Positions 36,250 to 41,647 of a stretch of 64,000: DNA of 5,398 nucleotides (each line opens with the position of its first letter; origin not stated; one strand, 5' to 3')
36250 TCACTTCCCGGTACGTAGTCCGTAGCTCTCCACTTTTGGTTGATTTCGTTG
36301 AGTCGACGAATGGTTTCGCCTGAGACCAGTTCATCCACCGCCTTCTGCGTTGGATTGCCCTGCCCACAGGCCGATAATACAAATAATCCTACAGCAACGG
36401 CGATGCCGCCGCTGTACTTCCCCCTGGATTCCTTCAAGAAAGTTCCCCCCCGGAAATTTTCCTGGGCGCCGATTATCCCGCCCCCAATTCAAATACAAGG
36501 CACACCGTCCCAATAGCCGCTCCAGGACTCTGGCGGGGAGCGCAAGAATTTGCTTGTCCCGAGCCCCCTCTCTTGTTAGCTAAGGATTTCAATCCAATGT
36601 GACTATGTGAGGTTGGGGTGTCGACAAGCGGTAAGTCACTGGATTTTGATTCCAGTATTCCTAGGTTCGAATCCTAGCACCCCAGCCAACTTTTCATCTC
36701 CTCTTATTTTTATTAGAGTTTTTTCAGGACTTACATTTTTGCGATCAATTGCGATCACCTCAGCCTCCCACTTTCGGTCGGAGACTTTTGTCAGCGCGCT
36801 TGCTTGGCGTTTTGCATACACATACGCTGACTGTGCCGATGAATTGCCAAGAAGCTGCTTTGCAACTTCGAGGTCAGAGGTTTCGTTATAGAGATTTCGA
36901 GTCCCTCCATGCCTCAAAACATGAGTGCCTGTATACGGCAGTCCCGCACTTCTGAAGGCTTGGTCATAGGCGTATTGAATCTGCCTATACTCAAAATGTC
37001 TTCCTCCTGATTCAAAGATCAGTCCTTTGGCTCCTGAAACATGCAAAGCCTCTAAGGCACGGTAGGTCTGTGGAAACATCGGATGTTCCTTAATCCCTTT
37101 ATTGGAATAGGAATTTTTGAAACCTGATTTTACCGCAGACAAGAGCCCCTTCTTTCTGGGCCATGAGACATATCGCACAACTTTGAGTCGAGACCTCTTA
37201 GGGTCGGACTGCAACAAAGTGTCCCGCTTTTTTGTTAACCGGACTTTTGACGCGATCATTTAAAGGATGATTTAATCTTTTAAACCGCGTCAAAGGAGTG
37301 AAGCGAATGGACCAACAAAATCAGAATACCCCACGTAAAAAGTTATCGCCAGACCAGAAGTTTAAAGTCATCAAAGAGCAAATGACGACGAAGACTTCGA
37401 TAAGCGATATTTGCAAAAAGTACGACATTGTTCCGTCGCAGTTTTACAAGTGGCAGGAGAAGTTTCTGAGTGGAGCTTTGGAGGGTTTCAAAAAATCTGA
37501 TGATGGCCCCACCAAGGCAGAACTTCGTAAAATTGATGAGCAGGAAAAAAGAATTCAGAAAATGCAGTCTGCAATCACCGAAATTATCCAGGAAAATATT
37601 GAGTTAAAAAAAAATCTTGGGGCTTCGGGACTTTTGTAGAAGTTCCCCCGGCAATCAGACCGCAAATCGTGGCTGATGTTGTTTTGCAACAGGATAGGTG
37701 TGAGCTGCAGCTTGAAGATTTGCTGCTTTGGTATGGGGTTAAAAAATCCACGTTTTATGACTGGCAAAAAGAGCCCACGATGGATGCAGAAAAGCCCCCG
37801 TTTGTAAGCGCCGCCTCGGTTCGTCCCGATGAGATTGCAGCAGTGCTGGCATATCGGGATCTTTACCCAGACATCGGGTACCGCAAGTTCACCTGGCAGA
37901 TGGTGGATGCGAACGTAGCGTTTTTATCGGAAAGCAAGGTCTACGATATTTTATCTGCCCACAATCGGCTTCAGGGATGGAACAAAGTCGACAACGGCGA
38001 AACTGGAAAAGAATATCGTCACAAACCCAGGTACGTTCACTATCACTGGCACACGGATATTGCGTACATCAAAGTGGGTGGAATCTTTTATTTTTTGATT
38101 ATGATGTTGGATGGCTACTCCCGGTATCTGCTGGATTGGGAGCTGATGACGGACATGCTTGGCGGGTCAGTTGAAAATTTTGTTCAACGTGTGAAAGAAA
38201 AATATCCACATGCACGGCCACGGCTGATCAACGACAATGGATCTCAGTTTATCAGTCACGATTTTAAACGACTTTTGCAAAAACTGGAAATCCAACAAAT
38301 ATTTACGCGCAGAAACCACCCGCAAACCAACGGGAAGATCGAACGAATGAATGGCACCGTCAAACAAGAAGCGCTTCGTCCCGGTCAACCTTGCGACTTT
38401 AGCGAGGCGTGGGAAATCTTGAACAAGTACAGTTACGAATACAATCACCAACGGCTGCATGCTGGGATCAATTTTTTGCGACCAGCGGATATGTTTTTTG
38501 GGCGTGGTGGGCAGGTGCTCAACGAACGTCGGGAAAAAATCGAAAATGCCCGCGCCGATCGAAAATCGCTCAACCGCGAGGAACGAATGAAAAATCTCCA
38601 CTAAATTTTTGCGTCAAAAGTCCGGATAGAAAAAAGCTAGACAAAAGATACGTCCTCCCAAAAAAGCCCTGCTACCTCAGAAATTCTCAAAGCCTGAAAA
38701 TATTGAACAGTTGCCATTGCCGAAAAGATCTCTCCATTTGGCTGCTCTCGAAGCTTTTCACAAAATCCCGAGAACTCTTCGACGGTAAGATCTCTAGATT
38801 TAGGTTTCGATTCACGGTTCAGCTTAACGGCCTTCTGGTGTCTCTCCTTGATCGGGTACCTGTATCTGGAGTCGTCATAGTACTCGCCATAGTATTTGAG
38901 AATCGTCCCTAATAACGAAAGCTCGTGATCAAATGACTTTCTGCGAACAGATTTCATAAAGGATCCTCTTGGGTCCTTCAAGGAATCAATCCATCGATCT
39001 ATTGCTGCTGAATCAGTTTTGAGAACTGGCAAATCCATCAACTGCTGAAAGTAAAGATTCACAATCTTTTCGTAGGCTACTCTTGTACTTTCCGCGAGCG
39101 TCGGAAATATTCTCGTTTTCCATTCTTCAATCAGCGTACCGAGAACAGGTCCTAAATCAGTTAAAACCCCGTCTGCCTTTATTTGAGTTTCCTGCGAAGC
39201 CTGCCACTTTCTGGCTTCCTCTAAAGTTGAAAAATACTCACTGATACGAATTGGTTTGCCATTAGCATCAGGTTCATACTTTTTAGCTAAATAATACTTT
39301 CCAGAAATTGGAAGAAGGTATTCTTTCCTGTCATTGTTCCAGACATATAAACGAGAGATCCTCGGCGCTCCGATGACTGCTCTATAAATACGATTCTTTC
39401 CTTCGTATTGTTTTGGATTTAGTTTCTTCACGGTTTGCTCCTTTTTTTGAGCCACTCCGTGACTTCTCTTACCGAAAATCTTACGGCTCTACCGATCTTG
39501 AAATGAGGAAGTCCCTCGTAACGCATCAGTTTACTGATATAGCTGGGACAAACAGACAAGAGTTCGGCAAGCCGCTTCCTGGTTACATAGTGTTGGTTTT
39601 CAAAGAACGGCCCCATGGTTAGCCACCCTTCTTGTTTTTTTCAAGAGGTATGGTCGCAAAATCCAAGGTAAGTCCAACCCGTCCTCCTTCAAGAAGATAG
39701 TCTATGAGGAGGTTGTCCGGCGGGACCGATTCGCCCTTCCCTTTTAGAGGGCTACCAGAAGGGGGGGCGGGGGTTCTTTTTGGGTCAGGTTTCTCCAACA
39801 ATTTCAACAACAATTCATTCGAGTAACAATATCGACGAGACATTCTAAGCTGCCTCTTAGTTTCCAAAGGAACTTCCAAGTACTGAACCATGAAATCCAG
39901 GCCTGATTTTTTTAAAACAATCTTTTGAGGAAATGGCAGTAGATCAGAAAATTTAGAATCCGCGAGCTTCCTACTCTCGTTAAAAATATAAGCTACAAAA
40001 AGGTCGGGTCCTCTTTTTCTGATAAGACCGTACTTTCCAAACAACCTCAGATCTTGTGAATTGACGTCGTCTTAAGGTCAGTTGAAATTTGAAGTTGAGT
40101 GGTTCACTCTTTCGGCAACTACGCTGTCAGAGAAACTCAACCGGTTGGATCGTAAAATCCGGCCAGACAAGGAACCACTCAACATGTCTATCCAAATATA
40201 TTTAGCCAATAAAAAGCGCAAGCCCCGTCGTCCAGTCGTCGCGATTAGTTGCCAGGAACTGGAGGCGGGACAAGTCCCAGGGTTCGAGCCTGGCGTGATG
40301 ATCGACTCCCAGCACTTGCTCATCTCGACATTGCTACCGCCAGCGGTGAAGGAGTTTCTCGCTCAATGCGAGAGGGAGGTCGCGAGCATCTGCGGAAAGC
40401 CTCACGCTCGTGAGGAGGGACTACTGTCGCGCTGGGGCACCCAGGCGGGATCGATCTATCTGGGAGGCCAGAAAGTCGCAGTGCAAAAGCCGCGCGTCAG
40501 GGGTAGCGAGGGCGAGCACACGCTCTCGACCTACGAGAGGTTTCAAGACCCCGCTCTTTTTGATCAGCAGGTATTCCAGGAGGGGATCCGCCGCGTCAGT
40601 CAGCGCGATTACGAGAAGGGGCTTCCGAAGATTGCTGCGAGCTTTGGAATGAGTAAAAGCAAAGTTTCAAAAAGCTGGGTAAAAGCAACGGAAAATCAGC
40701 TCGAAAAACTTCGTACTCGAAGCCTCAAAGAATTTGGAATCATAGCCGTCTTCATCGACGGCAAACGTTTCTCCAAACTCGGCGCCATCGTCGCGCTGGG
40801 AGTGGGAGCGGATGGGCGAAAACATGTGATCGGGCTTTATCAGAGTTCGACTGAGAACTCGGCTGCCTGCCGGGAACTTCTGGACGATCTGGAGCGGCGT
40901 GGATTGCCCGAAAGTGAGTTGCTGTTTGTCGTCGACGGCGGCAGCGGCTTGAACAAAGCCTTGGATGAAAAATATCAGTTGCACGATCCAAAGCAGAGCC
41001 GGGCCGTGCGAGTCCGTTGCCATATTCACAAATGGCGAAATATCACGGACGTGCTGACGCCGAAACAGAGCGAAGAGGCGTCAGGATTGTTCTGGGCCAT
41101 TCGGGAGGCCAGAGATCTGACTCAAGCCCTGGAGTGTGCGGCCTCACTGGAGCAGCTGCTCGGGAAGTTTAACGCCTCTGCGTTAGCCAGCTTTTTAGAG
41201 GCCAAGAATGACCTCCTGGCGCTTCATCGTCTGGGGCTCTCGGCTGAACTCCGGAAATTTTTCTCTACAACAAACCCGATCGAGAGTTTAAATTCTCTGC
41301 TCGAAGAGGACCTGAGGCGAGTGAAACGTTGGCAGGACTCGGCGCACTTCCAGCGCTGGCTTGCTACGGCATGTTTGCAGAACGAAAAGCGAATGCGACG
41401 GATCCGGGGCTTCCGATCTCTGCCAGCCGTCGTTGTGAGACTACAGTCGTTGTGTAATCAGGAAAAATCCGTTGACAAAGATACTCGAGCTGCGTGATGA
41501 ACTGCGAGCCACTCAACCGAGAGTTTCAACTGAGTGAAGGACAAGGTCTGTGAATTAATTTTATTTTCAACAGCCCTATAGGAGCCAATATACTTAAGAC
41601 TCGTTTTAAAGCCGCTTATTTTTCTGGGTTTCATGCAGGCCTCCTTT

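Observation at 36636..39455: Island integrase is split in two by an IS3-family insertion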

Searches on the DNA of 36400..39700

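Call 55: search_rna_families(source=window, start=36400, end=39700, threshold=evalue, max_evalue=1)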
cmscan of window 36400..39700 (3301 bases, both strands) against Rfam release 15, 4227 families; matches with E-value up to 1: 1.
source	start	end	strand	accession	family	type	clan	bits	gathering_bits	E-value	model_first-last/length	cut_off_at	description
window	36614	36685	+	RF00005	tRNA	Gene; tRNA;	CL00001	61.9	29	2.7e-12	1-71/71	no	tRNA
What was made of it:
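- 36614..36688 (+): tRNA-Gln (anticodon UUG). This is the presumed integration target. Its 3' part is overlapped on the opposite strand by the last ~17 codons of the integrase ORF. Rfam RF00005, 61.9 bits at 36614-36685 (call 55).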

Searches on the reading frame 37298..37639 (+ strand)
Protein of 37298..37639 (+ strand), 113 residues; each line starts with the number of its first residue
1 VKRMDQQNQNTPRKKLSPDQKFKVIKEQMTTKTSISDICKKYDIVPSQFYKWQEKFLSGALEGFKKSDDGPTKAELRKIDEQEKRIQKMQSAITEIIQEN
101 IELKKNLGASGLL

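Call 9: search_protein_families(library=pfam, proteins=[window:37298-37639:+], max_evalue=0.01)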
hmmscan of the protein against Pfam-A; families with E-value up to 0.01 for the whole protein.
window:37298-37639:+ (113 aa): 5 families
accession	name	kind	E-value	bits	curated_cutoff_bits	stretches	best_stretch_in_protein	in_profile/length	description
PF01527.26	HTH_Tnp_1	-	4.3e-11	43.3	24.1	1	13-89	4-73/75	Transposase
PF13518.12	HTH_28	-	1.3e-05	25.6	25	1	20-70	1-50/52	Helix-turn-helix domain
PF13551.12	HTH_29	-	4.7e-05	23.8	28.1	1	34-68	13-48/64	Winged helix-turn helix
PF13384.12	HTH_23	-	0.00084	19.5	24.6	1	34-63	19-48/50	Homeodomain-like domain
PF04218.19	CENP-B_N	-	0.0013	18.8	21.2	0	12-54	3-44/53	CENP-B N-terminal DNA-binding domain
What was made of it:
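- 37298..37639 (+): orfA, 113 aa, with the HTH_Tnp_1 DNA-binding domain. Pfam PF01527, E 4e-11 (call 9).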

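Call 17: search_protein_families(library=ncbifam, proteins=[window:37298-37639:+], max_evalue=0.001)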
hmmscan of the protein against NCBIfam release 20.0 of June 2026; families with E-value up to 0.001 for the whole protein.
window:37298-37639:+ (113 aa): 3 families
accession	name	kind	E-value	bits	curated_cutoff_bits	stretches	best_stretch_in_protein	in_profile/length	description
NF033516.0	transpos_IS3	equivalog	3.6e-09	36.3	160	1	20-106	2-81/369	IS3 family transposase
NF033577.2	transpos_IS481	equivalog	6.3e-07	29.2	224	1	21-94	2-75/284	IS481 family transposase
NF047595.1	IS66_ISRel24_TnpA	equivalog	1.3e-05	25.8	74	1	13-61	2-47/113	IS66-like element accessory protein TnpA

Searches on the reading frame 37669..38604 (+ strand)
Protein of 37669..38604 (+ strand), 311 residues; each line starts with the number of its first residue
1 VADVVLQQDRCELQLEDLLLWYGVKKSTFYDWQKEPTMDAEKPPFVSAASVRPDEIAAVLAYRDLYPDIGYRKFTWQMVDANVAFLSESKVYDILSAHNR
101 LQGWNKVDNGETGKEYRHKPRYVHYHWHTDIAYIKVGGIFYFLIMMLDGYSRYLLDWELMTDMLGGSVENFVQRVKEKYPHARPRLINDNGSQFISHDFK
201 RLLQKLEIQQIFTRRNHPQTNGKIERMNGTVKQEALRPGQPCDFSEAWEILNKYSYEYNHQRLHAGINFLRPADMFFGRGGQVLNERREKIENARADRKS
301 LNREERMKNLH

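Call 9: search_protein_families(library=pfam, proteins=[window:37669-38604:+], max_evalue=0.01)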
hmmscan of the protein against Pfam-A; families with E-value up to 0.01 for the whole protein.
window:37669-38604:+ (311 aa): 3 families
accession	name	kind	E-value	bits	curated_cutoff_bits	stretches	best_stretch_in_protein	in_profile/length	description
PF00665.32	rve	-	7.9e-16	58.6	32.6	1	124-218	5-102/102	Integrase core domain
PF13683.12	rve_3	-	5.8e-13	48.8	26.5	1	207-270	2-65/67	Integrase core domain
PF13610.12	DDE_Tnp_IS240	-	2e-05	25.2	27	1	126-249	3-124/139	DDE domain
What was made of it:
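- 37669..38604 (+): orfB, 311 aa from the first start codon, with DDE transposase catalytic domains (rve, rve_3). It lies in the -1 frame relative to orfA. Pfam PF00665, E 8e-16, and PF13683 (call 9).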

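Call 17: search_protein_families(library=ncbifam, proteins=[window:37669-38604:+], max_evalue=0.001)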
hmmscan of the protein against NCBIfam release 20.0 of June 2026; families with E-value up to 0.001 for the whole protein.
window:37669-38604:+ (311 aa): 6 families
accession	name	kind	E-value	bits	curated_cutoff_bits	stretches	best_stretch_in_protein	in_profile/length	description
NF033577.2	transpos_IS481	equivalog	3.4e-44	151.5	224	1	22-276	23-284/284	IS481 family transposase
NF033516.0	transpos_IS3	equivalog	1.6e-39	136.2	160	1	7-274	95-367/369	IS3 family transposase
NF033587.1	transpos_IS6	equivalog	2.2e-06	27.5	125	1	97-261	40-201/202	IS6 family transposase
NF033546.1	transpos_IS21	equivalog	5e-06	26.2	160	1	195-272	201-278/294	IS21 family transposase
NF033563.0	transpos_IS30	equivalog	0.00014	21.7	80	1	126-233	135-238/267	IS30 family transposase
NF033594.2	transpos_ISNCY_2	equivalog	0.00022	20.5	250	1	198-262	215-281/368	ISNCY family transposase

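Call 24: find_encoding_contigs(protein=window:37669-38604:+, flank=2500, max_places=10)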
Protein window:37669-38604:+ (311 aa): 13 contigs read that carry it; 7 places shown.
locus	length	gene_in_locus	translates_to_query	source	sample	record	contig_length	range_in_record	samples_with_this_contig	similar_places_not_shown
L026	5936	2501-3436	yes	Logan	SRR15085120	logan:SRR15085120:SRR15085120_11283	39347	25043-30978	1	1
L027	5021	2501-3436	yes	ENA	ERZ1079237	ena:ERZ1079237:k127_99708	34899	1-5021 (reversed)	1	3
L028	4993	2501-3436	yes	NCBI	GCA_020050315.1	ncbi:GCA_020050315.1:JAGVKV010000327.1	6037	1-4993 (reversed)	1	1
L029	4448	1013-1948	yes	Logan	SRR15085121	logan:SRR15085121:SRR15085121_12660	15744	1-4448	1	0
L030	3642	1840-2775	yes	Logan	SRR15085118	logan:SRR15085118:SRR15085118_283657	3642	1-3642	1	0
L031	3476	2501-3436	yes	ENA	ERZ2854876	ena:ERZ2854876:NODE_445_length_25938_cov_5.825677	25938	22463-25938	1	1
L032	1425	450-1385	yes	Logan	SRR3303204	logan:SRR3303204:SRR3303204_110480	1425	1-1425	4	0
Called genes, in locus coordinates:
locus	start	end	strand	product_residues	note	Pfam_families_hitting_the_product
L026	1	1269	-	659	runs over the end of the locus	PF00082:Peptidase_S8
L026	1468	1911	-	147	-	PF00589:Phage_integrase (weak)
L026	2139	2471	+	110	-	PF01527:HTH_Tnp_1, PF13518:HTH_28 (faint)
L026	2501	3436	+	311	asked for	PF00665:rve, PF13610:DDE_Tnp_IS240 (faint), PF13683:rve_3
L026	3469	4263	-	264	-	-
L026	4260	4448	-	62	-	PF12728:HTH_17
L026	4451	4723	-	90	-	-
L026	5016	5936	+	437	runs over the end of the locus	PF00872:Transposase_mut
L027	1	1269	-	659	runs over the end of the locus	PF00082:Peptidase_S8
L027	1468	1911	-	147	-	PF00589:Phage_integrase (weak)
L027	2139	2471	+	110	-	PF01527:HTH_Tnp_1, PF13518:HTH_28 (faint)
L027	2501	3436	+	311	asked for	PF00665:rve, PF13610:DDE_Tnp_IS240 (faint), PF13683:rve_3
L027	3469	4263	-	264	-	-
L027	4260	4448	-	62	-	PF12728:HTH_17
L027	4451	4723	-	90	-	-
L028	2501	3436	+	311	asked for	PF00665:rve, PF13610:DDE_Tnp_IS240 (faint), PF13683:rve_3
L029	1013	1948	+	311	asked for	PF00665:rve, PF13610:DDE_Tnp_IS240 (faint), PF13683:rve_3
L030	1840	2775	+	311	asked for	PF00665:rve, PF13610:DDE_Tnp_IS240 (faint), PF13683:rve_3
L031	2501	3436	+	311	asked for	PF00665:rve, PF13610:DDE_Tnp_IS240 (faint), PF13683:rve_3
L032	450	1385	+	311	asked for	PF00665:rve, PF13610:DDE_Tnp_IS240 (faint), PF13683:rve_3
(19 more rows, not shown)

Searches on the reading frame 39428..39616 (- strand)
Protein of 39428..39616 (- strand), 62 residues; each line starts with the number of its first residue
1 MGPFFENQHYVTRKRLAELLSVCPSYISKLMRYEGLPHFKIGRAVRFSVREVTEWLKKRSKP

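Call 9: search_protein_families(library=pfam, proteins=[window:39428-39616:-], max_evalue=0.01)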
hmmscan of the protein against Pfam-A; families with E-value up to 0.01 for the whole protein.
window:39428-39616:- (62 aa): 1 family
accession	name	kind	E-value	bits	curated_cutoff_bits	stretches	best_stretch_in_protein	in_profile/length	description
PF12728.13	HTH_17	-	8.4e-09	36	27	1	12-60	3-51/51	Helix-turn-helix domain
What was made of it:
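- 39428..39616 (-): 62-aa excisionase/AlpA-like HTH gene directly upstream of the integrase start, overlapping it by 28 nt. Pfam HTH_17, E 8e-9 (call 9).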

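Call 17: search_protein_families(library=ncbifam, proteins=[window:39428-39616:-], max_evalue=0.001)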
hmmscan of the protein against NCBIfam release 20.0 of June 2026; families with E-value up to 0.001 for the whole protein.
window:39428-39616:- (62 aa): 2 families
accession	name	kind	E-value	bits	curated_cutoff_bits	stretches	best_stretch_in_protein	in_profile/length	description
TIGR01764.1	excise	domain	8.5e-07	29.2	28.8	1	12-58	3-49/49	excisionase family DNA-binding protein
NF047737.1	antiphage_MADS1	equivalog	1.4e-05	25.2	80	1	14-56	7-49/49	methylation-associated defense system helix-turn-helix domain-containing protein MAD1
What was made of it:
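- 39428..39616 (-): TIGR01764 'excise', 29.2 bits against a cut-off of 28.8 (call 17).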

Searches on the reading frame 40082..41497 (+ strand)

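Call 9: search_protein_families(library=pfam, proteins=[window:40082-41497:+], max_evalue=0.01)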
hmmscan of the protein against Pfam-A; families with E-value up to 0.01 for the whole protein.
window:40082-41497:+ (471 aa): 1 family
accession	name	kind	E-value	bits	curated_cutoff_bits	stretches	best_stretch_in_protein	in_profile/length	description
PF00872.24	Transposase_mut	-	1.7e-26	93.5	21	1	111-427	55-365/379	Transposase, Mutator family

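Call 17: search_protein_families(library=ncbifam, proteins=[window:40082-41497:+], max_evalue=0.001)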
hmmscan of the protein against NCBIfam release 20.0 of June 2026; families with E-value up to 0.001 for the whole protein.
window:40082-41497:+ (471 aa): 3 families
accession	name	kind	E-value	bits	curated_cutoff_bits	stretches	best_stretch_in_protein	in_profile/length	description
NF033543.2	transpos_IS256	equivalog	9.4e-52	176.1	150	1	108-431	10-335/338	IS256 family transposase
NF033544.1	transpos_IS1249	exception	1.6e-06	27.5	300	1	222-340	95-196/382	IS1249 family transposase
NF041731.2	transpos_ISH6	equivalog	0.00022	20.1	240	1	163-322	116-267/414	ISH6 family transposase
